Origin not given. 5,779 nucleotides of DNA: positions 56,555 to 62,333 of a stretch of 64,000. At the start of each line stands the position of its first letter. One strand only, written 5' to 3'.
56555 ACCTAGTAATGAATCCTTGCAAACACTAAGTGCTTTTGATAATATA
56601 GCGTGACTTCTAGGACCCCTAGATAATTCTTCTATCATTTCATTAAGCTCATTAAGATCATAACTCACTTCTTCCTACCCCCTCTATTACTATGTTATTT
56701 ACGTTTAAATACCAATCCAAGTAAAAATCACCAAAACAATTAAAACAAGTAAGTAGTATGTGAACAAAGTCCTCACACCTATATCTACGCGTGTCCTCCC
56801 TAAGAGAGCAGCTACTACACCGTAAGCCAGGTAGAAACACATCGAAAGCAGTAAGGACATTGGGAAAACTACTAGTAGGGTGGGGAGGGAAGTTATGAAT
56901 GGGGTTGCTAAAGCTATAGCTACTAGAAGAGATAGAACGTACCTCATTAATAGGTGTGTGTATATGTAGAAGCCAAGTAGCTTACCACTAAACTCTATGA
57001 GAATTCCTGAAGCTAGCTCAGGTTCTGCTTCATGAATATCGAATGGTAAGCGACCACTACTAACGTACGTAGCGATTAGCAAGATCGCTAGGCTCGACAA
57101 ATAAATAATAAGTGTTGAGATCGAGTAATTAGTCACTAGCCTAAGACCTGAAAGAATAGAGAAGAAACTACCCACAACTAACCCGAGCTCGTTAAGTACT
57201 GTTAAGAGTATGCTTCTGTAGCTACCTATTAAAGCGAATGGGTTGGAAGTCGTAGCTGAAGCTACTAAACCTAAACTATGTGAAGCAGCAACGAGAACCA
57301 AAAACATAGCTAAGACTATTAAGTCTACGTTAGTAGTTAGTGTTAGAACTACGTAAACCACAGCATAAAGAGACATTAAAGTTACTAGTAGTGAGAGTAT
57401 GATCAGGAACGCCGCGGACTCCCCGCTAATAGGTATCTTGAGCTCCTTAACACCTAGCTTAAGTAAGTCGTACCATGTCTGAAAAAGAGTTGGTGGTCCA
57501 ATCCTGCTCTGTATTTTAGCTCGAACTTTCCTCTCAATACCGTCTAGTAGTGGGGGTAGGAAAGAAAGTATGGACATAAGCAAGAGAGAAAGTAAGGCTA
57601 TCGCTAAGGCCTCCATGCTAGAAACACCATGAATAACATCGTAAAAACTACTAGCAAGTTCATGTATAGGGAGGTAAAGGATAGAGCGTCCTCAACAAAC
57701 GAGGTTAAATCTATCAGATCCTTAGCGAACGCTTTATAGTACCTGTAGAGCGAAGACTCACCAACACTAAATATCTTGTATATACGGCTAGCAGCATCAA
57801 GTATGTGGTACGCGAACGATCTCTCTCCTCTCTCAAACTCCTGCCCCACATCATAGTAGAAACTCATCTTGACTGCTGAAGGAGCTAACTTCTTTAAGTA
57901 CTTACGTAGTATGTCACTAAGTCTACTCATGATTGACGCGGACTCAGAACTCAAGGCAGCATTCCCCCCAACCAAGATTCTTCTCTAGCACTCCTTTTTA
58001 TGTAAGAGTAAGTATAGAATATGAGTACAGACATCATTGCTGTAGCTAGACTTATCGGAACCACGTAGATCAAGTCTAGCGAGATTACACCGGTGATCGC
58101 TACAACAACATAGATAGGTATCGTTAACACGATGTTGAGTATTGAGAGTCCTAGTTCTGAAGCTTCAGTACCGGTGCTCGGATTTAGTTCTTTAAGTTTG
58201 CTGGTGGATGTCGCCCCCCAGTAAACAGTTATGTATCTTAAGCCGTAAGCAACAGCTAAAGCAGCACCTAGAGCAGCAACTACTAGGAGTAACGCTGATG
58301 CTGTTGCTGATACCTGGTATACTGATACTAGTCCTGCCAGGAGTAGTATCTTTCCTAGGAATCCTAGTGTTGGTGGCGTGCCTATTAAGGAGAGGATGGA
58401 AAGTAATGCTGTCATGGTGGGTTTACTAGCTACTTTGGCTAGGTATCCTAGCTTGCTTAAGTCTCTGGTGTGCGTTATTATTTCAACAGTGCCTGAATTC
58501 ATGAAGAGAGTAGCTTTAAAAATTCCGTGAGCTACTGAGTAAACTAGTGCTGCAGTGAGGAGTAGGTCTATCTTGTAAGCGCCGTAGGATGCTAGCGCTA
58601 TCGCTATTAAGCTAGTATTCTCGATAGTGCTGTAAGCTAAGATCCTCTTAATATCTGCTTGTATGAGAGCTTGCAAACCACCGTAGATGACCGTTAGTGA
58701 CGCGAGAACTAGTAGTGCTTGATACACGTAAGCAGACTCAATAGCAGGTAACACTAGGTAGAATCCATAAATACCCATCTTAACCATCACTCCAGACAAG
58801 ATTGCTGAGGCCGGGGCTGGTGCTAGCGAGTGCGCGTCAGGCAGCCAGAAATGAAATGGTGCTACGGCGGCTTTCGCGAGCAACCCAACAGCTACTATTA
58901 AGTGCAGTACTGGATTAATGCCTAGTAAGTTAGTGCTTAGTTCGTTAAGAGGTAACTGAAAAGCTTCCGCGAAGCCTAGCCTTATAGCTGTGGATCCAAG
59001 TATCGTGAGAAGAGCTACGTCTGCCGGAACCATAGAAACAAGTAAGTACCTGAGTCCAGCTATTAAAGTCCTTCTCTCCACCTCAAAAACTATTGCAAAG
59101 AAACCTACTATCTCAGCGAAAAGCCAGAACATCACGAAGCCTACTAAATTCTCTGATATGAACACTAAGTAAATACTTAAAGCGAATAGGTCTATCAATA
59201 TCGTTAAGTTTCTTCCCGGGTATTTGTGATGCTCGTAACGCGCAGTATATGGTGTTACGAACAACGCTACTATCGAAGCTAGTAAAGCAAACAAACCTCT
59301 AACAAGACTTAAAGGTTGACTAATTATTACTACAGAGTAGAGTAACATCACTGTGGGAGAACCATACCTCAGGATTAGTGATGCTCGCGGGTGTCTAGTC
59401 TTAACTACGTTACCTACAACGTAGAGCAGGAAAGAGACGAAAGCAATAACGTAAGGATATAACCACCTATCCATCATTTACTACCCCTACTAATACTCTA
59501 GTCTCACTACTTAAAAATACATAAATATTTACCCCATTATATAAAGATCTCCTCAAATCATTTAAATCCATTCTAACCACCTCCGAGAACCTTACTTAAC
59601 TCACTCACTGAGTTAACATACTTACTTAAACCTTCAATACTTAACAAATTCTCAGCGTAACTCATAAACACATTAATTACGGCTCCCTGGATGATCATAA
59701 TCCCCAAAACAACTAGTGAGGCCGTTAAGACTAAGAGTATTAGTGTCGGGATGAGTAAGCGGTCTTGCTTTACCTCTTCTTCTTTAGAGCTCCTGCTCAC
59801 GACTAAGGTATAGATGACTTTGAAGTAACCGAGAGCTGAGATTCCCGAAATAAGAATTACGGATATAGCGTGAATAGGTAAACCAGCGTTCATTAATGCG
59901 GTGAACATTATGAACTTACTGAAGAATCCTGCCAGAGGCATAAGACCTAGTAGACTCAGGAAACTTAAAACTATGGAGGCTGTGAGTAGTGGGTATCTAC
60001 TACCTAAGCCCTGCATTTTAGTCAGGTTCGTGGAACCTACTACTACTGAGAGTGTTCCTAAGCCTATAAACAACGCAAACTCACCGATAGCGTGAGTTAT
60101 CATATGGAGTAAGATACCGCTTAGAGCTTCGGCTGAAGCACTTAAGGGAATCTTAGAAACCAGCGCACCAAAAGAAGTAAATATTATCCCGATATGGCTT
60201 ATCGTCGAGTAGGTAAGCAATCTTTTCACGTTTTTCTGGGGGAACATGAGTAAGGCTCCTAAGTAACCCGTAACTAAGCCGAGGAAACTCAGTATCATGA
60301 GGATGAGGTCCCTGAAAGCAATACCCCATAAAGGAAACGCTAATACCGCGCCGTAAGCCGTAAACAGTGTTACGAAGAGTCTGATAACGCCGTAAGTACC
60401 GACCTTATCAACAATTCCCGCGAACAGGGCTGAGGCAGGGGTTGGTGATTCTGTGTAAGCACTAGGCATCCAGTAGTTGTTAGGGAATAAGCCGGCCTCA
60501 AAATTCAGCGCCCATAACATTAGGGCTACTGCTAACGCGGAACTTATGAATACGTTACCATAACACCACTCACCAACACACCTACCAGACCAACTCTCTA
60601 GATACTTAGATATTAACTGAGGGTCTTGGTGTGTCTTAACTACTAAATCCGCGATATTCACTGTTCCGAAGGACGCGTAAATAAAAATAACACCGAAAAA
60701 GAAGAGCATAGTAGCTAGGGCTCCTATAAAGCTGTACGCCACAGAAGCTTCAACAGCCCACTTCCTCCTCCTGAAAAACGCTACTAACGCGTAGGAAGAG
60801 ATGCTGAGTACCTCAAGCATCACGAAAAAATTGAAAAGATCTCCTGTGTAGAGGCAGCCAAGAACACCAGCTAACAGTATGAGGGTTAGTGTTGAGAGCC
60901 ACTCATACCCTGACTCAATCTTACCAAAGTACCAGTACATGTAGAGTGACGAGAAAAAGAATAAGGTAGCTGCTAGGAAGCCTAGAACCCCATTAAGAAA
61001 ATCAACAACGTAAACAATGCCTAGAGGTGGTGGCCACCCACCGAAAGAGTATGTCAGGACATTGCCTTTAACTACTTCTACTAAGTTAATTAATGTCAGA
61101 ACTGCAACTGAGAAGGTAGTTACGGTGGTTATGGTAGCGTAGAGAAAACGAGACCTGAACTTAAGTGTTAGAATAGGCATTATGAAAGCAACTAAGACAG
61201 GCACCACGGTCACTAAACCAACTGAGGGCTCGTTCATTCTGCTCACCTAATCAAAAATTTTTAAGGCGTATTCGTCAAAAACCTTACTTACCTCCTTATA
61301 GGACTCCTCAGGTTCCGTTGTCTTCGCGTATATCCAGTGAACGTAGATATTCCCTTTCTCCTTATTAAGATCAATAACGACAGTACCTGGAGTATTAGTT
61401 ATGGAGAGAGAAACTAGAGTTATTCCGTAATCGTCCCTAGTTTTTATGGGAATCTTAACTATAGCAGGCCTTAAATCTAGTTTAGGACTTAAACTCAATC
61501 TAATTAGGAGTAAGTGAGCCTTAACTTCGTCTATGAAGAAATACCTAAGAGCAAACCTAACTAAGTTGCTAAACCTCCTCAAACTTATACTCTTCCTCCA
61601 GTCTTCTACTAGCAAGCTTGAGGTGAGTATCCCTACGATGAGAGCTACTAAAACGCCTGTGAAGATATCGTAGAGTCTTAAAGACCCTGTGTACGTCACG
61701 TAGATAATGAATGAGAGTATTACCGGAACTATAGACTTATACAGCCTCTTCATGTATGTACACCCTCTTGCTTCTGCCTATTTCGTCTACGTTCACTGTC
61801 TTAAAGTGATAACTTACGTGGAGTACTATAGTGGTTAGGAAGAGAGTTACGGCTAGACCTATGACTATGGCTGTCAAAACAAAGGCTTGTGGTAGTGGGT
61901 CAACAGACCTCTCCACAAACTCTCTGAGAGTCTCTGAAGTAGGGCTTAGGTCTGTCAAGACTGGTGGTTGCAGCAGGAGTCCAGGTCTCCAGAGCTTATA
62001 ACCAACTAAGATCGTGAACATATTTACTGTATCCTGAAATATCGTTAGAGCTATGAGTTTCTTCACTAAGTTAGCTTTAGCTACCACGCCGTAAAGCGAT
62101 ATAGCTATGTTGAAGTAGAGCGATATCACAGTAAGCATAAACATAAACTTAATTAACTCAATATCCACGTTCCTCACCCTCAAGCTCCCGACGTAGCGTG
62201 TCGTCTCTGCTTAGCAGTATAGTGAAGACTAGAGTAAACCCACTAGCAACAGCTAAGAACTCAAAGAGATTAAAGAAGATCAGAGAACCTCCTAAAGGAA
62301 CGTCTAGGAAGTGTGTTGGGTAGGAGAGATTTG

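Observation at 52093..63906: Mrp module plus FHL-type [NiFe] hydrogenase core ending in an NAD(P)H flavoprotein and polyferredoxin instead of a formate dehydrogenase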

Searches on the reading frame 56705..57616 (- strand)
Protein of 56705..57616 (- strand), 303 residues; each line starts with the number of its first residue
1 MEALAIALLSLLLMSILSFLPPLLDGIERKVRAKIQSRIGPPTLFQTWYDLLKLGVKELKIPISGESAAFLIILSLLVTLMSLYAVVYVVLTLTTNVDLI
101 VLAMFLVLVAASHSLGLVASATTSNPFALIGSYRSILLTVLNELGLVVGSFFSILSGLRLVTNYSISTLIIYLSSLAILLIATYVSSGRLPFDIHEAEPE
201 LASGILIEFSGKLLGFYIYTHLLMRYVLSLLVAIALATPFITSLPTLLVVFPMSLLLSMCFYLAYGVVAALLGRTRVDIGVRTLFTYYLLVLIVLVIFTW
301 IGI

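Call 3: search_protein_families(library=pfam, proteins=[window:56705-57616:-], max_evalue=0.01)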
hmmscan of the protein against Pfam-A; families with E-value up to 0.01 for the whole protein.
window:56705-57616:- (303 aa): 1 family
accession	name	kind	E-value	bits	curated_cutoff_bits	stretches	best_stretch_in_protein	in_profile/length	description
PF00146.26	NADHdh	-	1.3e-32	113.8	27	1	12-299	6-297/298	NADH dehydrogenase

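Call 35: search_protein_families(library=ncbifam, proteins=[window:56705-57616:-], max_evalue=0.01)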
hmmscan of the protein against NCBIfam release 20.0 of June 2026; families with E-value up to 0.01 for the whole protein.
window:56705-57616:- (303 aa): 7 families
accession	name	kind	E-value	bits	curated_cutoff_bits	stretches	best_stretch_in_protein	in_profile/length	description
NF004741.0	PRK06076.1-2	equivalog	9.6e-23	80.9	305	1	16-300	29-330/337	NADH-quinone oxidoreductase subunit NuoH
NF040610.1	F420_dehyd_FpoH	exception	4.1e-11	42.8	475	1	2-301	8-332/339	F420H2 dehydrogenase subunit FpoH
NF004745.0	PRK06076.1-6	equivalog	1.4e-10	40.9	450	1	11-298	20-328/341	NADH-quinone oxidoreductase subunit NuoH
NF004740.0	PRK06076.1-1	equivalog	1.9e-10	40.8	399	1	10-283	18-300/325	NADH-quinone oxidoreductase subunit NuoH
NF004742.0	PRK06076.1-3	equivalog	4.6e-08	32.6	531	1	36-299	59-344/356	NADH-quinone oxidoreductase subunit NuoH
NF004744.0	PRK06076.1-5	equivalog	4.8e-08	32.5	542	1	26-296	50-328/372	NADH-quinone oxidoreductase subunit NuoH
NF004743.0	PRK06076.1-4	equivalog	1.8e-07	30.4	494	1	24-233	36-260/433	NADH-quinone oxidoreductase subunit NuoH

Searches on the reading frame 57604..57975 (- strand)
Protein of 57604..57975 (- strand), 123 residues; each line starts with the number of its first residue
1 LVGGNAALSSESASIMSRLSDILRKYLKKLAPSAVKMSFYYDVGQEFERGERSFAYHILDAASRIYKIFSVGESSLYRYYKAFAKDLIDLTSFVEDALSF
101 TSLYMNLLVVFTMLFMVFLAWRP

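Call 3: search_protein_families(library=pfam, proteins=[window:57604-57975:-], max_evalue=0.01)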
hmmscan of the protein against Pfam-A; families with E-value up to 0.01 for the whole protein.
window:57604-57975:- (123 aa): 0 families

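Call 35: search_protein_families(library=ncbifam, proteins=[window:57604-57975:-], max_evalue=0.01)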
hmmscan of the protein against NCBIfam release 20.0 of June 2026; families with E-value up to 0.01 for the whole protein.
window:57604-57975:- (123 aa): 0 families

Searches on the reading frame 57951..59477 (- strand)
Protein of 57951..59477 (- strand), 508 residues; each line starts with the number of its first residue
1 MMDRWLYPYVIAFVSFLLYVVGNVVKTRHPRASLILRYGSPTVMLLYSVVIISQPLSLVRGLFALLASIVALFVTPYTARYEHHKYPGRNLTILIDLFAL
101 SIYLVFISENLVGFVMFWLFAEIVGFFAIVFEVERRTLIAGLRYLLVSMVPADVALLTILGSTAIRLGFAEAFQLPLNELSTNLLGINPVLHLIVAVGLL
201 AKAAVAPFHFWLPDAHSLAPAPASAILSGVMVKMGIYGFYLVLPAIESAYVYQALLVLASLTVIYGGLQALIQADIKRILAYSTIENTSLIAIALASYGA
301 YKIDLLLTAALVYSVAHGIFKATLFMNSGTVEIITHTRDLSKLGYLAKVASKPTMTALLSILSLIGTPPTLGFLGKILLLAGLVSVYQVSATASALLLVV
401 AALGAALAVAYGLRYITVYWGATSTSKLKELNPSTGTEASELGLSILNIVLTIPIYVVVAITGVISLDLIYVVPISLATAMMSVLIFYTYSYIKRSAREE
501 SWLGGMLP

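Call 4: search_protein_families(library=pfam, proteins=[window:57951-59477:-], max_evalue=0.01)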
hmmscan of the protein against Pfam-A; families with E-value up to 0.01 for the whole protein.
window:57951-59477:- (508 aa): 1 family
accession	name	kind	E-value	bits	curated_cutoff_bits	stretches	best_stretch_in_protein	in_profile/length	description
PF00361.26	Proton_antipo_M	-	2.8e-44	151.9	21.5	1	108-391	1-283/294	NADH:quinone oxidoreductase/Mrp antiporter, TM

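Call 35: search_protein_families(library=ncbifam, proteins=[window:57951-59477:-], max_evalue=0.01)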
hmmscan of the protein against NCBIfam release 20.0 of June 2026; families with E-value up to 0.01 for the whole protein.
window:57951-59477:- (508 aa): 72 families (the best 25 are shown)
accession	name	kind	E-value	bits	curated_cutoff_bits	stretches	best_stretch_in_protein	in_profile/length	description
NF005086.0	PRK06521.1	equivalog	9e-49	166.5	667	1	63-473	89-502/669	hydrogenase 4 subunit B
NF009284.0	PRK12644.1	equivalog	1.7e-45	155.5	962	1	61-456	77-465/975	Na+/H+ antiporter subunit A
NF006418.0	PRK08667.1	equivalog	8.6e-45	153.4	794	1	57-506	76-538/644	hydrogenase membrane subunit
NF009287.0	PRK12647.1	equivalog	9.9e-45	153.3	937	1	56-452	77-464/773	putative monovalent cation/H+ antiporter subunit A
TIGR01972.1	NDH_I_M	subfamily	3e-43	148.2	263.8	1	63-450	83-462/486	NADH-quinone oxidoreductase subunit M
NF009288.0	PRK12648.1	equivalog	3.5e-42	144.5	1104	1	62-448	80-461/954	monovalent cation/H+ antiporter subunit A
NF009290.0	PRK12650.1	equivalog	2e-41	141.9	980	1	62-451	85-470/966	DUF4040 family protein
NF006419.0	PRK08668.1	equivalog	5.5e-40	137.7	617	1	55-464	67-477/613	NADH dehydrogenase subunit M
NF005046.0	PRK06459.1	equivalog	6.6e-38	130.7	460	1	18-457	10-434/587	hydrogenase 4 subunit B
NF006237.0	PRK08375.1-2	equivalog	4e-36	125.2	597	1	65-386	81-383/497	putative monovalent cation/H+ antiporter subunit D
TIGR00940.1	2a6301s01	subfamily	7.6e-34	117.1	920.45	1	62-467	79-490/793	monovalent cation:proton antiporter subunit A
NF009285.0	PRK12645.1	equivalog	1.1e-33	116.5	1028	1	56-472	79-503/804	Na+/H+ antiporter subunit A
NF005097.0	PRK06525.1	equivalog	2.8e-33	115.3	430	1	55-448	76-468/480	hydrogenase 4 subunit D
TIGR01770.1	NDH_I_N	subfamily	1.1e-31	110.3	332.6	1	46-450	62-462/472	NADH-quinone oxidoreductase subunit NuoN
NF009212.0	PRK12561.1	subfamily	1.1e-31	110.2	645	1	41-461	74-485/531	NAD(P)H-quinone oxidoreductase subunit 4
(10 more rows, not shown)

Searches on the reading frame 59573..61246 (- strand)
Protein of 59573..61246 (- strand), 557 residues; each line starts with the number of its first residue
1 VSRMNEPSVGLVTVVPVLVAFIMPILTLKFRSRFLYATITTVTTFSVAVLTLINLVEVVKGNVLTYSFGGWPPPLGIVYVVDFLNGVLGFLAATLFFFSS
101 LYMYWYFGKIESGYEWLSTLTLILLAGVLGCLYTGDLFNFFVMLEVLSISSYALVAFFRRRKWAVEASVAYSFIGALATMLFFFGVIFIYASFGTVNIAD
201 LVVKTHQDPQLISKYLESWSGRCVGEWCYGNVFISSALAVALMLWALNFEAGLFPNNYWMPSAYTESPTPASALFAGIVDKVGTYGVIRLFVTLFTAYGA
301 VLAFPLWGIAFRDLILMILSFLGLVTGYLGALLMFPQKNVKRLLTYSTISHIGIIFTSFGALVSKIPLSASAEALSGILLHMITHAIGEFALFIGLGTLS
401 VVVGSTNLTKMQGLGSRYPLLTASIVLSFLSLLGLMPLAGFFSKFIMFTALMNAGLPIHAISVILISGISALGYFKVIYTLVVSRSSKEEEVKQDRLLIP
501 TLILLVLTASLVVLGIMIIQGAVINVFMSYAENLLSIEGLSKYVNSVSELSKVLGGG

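Call 4: search_protein_families(library=pfam, proteins=[window:59573-61246:-], max_evalue=0.01)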
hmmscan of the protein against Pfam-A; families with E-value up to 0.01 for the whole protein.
window:59573-61246:- (557 aa): 2 families
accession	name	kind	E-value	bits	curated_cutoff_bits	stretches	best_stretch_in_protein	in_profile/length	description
PF00361.26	Proton_antipo_M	-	4.8e-42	144.6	21.5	1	135-465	2-289/294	NADH:quinone oxidoreductase/Mrp antiporter, TM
PF10125.14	NADHdeh_related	-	3.6e-08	33.5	27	1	128-204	81-156/218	NADH dehydrogenase I, subunit N related protein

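Call 35: search_protein_families(library=ncbifam, proteins=[window:59573-61246:-], max_evalue=0.01)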
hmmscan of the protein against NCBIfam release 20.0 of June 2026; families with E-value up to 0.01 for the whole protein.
window:59573-61246:- (557 aa): 72 families (the best 25 are shown)
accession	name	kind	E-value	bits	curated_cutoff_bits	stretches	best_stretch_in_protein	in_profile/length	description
NF006240.0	PRK08376.1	subfamily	3.1e-68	231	662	2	9-214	7-220/521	putative monovalent cation/H+ antiporter subunit D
NF009306.0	PRK12663.1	equivalog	3.4e-65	220.7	542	2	240-545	210-492/498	Na+/H+ antiporter subunit D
NF006241.0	PRK08377.1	equivalog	1.1e-64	219.3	645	2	237-547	206-487/494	NADH dehydrogenase subunit N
NF005818.0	PRK07691.1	equivalog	3.2e-58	197.9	586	2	241-547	213-493/496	Na+/H+ antiporter subunit D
NF009305.0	PRK12662.1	equivalog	2.1e-53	181.8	700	1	11-516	8-474/492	putative monovalent cation/H+ antiporter subunit D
TIGR00944.1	2a6301s04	subfamily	3.8e-53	181.4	692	1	11-503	5-449/463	multicomponent K+/H+ antiporter, MrpD/PhaD subunit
TIGR01770.1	NDH_I_N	subfamily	1.1e-48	166.5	332.6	1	17-516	14-466/472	NADH-quinone oxidoreductase subunit NuoN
NF009309.0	PRK12666.1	equivalog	8.5e-48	163.3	476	2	13-206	12-199/529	monovalent cation/H+ antiporter subunit D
NF006238.0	PRK08375.1-4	equivalog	1e-47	163.2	626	2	237-483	206-430/531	putative monovalent cation/H+ antiporter subunit D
NF006419.0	PRK08668.1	equivalog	1.7e-47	162.5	617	1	33-518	22-467/613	NADH dehydrogenase subunit M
NF009308.0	PRK12665.1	equivalog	3.3e-46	157.9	585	2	240-464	216-417/531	Na+/H+ antiporter subunit D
NF006239.0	PRK08375.1-5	equivalog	1.2e-40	139.9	760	1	11-543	9-492/511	putative monovalent cation/H+ antiporter subunit D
NF004441.0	PRK05777.1-4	equivalog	4.7e-40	137.7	477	1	120-517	150-508/524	NADH-quinone oxidoreductase subunit NuoN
NF005086.0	PRK06521.1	equivalog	1.6e-38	132.6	667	2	236-538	209-510/669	hydrogenase 4 subunit B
TIGR01972.1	NDH_I_M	subfamily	4.4e-38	131.2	263.8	1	11-517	3-467/486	NADH-quinone oxidoreductase subunit M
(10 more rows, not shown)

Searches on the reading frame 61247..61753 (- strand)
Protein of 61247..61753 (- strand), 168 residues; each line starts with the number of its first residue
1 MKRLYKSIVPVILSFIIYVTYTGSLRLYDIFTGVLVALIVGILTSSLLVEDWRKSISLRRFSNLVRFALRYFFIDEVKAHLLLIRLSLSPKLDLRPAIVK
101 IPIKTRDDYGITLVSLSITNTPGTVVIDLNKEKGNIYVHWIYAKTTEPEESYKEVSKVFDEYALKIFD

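Call 4: search_protein_families(library=pfam, proteins=[window:61247-61753:-], max_evalue=0.01)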
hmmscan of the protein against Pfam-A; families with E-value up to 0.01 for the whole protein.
window:61247-61753:- (168 aa): 1 family
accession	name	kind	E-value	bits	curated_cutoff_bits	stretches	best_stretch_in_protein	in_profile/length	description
PF01899.21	MNHE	-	4.5e-33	114.5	27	1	12-166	2-145/145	Na+/H+ ion antiporter subunit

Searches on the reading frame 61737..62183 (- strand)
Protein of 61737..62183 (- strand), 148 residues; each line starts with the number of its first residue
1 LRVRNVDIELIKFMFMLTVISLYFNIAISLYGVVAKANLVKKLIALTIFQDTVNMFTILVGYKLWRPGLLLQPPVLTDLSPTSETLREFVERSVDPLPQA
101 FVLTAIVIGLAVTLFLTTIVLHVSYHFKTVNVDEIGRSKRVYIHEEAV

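Call 4: search_protein_families(library=pfam, proteins=[window:61737-62183:-], max_evalue=0.01)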
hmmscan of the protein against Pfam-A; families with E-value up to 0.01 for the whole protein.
window:61737-62183:- (148 aa): 1 family
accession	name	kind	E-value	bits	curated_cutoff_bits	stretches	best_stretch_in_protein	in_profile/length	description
PF00420.29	Oxidored_q2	-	8.7e-19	67.5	26.1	1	22-135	6-90/95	NADH-ubiquinone/plastoquinone oxidoreductase chain 4L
